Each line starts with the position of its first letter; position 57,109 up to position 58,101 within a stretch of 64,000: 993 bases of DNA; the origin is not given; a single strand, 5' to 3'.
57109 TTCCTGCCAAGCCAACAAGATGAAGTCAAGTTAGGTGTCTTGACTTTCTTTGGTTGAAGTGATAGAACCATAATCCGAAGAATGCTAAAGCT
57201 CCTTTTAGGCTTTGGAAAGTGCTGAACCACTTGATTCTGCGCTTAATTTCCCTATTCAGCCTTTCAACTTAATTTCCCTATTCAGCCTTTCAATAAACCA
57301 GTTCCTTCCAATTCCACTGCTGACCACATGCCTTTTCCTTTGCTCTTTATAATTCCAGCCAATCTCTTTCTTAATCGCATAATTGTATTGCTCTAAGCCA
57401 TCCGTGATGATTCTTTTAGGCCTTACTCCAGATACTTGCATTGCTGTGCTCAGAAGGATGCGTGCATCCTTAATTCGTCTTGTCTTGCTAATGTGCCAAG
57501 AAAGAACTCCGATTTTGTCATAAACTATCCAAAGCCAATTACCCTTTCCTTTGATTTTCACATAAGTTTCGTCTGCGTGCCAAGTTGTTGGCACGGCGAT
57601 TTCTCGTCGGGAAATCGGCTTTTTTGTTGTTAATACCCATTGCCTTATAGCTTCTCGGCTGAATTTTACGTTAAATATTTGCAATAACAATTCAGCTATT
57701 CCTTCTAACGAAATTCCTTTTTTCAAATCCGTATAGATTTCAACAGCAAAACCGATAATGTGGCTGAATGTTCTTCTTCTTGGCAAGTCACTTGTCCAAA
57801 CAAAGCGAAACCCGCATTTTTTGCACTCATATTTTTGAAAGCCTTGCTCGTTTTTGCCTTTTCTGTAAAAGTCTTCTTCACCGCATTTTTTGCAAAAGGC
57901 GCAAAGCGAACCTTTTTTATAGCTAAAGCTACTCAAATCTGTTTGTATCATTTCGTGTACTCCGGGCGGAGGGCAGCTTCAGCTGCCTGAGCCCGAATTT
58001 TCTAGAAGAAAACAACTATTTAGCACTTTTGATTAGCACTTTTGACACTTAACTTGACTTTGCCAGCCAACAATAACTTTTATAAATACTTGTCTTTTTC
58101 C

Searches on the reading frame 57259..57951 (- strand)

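Call 55: search_protein_families(library=pfam, proteins=[window:57259-57951:-], max_evalue=0.001)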
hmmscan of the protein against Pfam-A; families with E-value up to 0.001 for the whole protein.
window:57259-57951:- (231 aa): 3 families
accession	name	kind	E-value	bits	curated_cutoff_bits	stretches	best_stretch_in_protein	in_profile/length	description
PF13610.12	DDE_Tnp_IS240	-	4e-16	59.8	27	1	123-212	3-93/139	DDE domain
PF03050.20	DDE_Tnp_IS66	-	3.2e-05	23.9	23.1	1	76-192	17-141/284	Transposase IS66 family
PF03811.18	Zn_ribbon_InsA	-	0.00018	21.6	26.1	1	20-46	8-34/35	InsA N-terminal domain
